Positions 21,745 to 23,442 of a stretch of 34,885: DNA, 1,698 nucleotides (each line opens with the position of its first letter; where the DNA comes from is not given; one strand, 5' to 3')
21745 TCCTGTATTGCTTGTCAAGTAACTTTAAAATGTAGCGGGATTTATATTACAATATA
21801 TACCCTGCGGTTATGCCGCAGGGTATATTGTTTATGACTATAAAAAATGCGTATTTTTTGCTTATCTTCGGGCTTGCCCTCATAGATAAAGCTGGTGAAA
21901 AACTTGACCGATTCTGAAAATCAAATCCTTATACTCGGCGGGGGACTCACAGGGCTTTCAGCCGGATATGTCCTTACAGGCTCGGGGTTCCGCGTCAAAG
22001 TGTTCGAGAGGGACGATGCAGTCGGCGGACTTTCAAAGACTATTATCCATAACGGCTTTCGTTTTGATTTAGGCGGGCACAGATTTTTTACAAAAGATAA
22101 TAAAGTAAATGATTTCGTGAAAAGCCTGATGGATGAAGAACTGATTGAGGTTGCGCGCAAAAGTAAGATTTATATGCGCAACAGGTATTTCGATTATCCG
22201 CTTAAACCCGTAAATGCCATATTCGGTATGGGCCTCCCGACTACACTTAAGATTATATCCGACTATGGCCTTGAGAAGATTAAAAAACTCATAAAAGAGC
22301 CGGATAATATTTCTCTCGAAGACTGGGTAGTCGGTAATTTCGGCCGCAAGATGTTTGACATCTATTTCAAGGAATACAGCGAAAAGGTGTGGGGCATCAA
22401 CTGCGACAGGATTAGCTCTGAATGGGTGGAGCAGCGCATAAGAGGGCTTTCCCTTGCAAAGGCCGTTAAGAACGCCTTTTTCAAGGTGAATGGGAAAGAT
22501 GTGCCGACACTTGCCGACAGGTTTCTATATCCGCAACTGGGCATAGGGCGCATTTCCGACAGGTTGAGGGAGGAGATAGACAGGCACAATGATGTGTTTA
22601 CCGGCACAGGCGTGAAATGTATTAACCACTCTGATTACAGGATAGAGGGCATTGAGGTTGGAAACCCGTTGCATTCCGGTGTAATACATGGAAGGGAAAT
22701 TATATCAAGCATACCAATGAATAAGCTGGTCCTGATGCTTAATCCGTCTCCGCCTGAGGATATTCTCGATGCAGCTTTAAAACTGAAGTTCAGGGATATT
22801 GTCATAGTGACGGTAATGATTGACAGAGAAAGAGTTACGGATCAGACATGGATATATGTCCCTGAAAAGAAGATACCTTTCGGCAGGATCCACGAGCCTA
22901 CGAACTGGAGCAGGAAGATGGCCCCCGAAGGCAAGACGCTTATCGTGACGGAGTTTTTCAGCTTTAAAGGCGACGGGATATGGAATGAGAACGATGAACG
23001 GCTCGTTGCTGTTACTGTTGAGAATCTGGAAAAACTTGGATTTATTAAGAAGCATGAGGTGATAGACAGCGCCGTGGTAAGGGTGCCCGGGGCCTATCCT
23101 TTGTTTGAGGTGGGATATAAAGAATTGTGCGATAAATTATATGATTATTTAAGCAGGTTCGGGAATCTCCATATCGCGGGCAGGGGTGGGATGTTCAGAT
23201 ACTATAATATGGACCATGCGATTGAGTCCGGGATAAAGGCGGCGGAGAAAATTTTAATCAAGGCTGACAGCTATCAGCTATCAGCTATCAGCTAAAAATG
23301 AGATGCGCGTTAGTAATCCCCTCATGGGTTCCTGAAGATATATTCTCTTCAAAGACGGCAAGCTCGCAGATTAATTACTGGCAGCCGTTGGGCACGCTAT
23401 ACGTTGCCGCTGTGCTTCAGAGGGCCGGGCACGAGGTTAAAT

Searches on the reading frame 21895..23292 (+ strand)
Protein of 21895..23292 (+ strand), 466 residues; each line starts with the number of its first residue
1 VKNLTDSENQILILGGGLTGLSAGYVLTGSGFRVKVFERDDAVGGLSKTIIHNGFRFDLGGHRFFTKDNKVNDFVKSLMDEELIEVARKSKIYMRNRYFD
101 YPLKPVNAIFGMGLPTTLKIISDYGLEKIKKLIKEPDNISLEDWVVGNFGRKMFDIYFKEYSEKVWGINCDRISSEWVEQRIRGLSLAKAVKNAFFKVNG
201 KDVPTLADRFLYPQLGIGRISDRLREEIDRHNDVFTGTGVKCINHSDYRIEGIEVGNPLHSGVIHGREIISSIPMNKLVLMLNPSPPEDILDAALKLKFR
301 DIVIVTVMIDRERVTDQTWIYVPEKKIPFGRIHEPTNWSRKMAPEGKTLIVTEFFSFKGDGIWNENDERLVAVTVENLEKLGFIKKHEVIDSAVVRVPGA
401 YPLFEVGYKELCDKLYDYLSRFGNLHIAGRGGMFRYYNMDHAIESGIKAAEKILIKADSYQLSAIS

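Call 11: search_protein_families(library=pfam, proteins=[window:21895-23292:+])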
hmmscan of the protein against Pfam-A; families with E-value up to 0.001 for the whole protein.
window:21895-23292:+ (466 aa): 5 families
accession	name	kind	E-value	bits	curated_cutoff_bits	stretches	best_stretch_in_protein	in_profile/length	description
PF01593.30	Amino_oxidase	-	1e-26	94.7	19.8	1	18-454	1-443/443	Flavin containing amine oxidoreductase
PF13450.12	NAD_binding_8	-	4.4e-15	56.2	21.9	1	13-78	1-68/68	NAD(P)-binding Rossmann-like domain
PF03275.19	GLF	-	1.1e-05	25.7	26.3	0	296-357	100-159/203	UDP-galactopyranose mutase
PF01266.30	DAO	-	1.1e-05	25.5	27.9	1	11-55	2-50/353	FAD dependent oxidoreductase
PF01946.23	Thi4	-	0.00049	19.8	26.2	1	7-45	16-55/235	Thi4 family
